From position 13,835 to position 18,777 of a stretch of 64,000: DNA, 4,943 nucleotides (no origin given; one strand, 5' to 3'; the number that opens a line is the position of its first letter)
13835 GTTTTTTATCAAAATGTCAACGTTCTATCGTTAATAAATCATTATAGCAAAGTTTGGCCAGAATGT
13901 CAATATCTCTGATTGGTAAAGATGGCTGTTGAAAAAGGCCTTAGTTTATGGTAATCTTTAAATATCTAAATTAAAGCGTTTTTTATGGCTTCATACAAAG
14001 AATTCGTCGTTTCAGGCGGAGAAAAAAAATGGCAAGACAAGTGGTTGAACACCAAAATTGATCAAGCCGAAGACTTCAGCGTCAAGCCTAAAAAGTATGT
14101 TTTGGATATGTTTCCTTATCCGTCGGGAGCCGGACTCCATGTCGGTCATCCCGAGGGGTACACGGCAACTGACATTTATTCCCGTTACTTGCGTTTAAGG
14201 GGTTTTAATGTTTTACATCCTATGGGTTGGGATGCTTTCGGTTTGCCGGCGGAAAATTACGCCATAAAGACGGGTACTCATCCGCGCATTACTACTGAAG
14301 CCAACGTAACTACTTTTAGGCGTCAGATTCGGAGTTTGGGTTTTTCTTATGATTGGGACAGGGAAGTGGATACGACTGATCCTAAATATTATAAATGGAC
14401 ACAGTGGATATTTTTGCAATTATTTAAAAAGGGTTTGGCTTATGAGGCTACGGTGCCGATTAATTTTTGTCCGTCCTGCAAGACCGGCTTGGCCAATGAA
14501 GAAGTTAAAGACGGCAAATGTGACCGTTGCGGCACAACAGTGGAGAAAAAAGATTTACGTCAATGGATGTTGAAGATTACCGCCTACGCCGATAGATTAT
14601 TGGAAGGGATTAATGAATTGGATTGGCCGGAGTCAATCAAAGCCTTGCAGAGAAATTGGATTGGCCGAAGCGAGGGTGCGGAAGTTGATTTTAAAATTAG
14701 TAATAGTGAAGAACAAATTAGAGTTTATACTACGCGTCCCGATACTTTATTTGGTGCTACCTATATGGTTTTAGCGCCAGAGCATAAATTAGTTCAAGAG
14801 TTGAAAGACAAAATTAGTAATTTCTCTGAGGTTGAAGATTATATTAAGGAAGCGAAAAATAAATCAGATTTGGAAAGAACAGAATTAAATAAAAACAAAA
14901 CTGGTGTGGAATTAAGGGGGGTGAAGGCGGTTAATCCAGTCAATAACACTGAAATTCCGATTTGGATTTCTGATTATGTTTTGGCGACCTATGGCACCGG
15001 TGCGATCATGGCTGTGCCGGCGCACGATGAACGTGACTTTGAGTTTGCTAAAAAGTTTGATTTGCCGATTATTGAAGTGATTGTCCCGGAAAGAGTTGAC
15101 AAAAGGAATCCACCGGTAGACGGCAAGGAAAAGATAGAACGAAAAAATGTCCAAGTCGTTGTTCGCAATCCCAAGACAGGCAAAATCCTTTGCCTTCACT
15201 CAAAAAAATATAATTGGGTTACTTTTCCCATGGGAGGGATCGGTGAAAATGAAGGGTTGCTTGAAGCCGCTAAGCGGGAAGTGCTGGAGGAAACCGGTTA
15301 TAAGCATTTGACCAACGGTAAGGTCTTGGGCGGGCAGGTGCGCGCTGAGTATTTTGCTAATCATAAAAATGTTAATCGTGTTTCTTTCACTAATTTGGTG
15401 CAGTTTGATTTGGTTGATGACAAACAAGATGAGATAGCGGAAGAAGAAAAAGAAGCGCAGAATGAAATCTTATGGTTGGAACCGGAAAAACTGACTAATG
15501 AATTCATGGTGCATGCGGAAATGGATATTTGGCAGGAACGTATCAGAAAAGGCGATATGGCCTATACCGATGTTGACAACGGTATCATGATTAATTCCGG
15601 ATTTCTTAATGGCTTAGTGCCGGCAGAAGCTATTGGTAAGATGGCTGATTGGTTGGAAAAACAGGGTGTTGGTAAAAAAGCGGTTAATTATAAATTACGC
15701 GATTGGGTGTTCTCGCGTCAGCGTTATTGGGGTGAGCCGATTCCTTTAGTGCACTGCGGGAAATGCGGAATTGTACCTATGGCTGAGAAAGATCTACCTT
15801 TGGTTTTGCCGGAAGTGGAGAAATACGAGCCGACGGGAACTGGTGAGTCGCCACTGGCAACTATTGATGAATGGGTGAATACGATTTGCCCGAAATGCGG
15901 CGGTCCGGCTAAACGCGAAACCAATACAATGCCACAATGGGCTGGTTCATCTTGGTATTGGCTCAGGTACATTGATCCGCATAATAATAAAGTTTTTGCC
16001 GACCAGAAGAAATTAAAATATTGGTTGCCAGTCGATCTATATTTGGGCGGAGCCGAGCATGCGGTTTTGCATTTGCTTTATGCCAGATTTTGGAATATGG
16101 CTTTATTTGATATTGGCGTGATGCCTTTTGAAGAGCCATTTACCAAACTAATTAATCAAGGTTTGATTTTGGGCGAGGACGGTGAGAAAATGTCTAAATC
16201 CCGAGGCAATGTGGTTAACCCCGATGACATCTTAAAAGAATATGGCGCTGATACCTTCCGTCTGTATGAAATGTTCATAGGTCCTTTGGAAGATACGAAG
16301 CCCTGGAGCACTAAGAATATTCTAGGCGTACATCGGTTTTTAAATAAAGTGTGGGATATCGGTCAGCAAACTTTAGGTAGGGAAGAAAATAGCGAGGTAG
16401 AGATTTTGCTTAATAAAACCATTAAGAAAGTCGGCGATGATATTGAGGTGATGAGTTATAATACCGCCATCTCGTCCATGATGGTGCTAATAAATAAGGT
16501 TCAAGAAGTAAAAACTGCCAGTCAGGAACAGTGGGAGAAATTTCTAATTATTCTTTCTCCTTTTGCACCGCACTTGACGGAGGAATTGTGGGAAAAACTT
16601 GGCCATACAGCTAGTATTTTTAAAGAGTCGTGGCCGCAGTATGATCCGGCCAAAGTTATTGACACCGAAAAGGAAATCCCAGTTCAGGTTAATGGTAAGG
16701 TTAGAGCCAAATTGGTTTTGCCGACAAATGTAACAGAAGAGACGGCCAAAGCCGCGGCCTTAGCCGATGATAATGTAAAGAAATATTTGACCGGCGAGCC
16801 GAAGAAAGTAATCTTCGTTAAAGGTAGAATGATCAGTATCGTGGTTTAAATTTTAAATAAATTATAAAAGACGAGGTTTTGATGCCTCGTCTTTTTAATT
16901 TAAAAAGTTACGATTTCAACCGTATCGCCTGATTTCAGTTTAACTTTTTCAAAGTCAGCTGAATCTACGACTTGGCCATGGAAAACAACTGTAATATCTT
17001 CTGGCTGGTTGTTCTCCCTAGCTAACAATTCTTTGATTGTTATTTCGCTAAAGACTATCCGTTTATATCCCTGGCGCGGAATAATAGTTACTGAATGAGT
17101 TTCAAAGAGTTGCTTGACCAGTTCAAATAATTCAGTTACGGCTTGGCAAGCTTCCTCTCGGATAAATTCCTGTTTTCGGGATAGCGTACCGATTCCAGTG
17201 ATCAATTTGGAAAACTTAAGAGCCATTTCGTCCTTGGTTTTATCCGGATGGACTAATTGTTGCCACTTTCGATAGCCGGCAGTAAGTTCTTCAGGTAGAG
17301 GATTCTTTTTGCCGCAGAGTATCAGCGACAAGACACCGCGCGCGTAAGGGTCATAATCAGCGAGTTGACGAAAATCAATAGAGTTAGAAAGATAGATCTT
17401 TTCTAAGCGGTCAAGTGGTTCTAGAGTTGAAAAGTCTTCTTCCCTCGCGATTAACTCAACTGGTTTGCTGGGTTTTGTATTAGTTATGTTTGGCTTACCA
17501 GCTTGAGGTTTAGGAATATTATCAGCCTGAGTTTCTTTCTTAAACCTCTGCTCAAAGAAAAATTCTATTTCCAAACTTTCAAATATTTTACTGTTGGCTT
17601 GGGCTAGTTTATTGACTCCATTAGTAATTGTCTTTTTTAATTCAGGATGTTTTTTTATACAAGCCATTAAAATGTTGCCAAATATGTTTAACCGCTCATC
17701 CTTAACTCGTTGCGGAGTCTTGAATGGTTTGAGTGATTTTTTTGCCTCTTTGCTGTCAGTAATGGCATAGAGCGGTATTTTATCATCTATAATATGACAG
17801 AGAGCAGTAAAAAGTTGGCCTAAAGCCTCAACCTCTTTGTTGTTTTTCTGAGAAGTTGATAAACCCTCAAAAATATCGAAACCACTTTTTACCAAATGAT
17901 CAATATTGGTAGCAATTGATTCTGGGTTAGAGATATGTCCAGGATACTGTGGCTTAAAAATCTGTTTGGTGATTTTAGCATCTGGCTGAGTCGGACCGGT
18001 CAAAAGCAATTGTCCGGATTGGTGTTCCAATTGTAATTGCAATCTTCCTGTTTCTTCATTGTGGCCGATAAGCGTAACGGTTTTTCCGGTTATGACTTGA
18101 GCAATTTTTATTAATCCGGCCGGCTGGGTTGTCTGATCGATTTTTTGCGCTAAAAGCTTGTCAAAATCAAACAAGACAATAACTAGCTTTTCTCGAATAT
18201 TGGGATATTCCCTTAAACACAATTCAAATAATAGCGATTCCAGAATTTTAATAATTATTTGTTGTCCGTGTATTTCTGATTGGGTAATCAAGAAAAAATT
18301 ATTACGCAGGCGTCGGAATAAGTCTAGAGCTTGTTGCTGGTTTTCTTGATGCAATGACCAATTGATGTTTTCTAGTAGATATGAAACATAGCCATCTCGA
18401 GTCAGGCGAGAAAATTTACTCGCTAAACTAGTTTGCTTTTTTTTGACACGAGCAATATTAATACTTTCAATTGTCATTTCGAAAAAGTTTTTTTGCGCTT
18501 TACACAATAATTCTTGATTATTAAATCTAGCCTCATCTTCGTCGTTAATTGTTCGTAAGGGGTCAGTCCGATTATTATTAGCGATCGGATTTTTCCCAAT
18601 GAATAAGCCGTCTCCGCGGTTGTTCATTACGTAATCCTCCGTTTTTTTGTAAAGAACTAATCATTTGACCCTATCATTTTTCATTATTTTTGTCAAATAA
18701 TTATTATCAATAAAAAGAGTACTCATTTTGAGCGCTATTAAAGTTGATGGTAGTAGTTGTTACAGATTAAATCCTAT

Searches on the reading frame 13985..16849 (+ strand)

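Call 7: search_protein_families(library=pfam, proteins=[window:13985-16849:+], max_evalue=0.01)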
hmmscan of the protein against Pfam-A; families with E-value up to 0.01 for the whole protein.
window:13985-16849:+ (954 aa): 7 families
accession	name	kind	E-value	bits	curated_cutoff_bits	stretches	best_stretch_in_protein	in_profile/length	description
PF13603.12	tRNA-synt_1_2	-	5.1e-65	218.9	25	1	223-373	1-147/185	Leucyl-tRNA synthetase, editing domain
PF00133.28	tRNA-synt_1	-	2.8e-48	165.1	22.7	2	16-226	2-225/414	tRNA synthetases class I (I, L, M and V)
PF09334.17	tRNA-synt_1g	-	5.6e-29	101.5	20.1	3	43-186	7-146/391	tRNA synthetases class I (M)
PF08264.19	Anticodon_1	-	3.5e-20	72.8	25.1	1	809-918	8-144/148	Anticodon-binding domain of tRNA ligase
PF00293.34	NUDIX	-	8.5e-13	48.9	21.1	1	386-507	3-121/134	NUDIX domain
PF01406.26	tRNA-synt_1e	-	5.3e-05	23.2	27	0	731-761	249-279/301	tRNA synthetases class I (C) catalytic domain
PF17032.10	Zn_ribbon_15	-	0.0018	19.5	28.9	0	132-189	14-65/73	zinc-ribbon family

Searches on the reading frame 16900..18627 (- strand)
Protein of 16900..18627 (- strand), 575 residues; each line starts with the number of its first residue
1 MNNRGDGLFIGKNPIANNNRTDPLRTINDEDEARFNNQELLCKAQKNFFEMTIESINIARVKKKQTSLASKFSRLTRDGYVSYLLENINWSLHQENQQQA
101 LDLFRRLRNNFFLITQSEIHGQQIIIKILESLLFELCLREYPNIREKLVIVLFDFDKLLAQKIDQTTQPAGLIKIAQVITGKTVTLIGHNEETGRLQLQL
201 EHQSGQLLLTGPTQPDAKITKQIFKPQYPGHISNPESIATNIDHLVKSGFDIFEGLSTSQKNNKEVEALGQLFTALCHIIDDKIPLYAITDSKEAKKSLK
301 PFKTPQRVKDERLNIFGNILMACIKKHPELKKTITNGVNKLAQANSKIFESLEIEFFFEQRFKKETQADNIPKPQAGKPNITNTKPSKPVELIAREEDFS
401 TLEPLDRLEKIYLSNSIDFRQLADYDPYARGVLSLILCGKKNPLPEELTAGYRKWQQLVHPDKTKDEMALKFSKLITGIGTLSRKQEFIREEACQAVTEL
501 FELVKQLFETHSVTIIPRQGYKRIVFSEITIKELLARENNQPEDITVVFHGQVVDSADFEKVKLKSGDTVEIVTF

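Call 7: search_protein_families(library=pfam, proteins=[window:16900-18627:-], max_evalue=0.01)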
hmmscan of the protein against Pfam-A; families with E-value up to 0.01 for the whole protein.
window:16900-18627:- (575 aa): 1 family
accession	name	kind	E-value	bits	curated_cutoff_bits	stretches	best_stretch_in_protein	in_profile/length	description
PF02597.26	ThiS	-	0.0022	18.9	22.5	1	527-575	20-72/76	ThiS family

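Call 11: search_protein_families(library=ncbifam, proteins=[window:16900-18627:-], max_evalue=0.01)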
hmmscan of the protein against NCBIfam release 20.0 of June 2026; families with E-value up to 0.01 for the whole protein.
window:16900-18627:- (575 aa): 1 family
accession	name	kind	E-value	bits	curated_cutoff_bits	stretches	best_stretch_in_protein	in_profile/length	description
TIGR01683.1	thiS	equivalog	1.5e-07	31.7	37.45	1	527-575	12-60/64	sulfur carrier protein ThiS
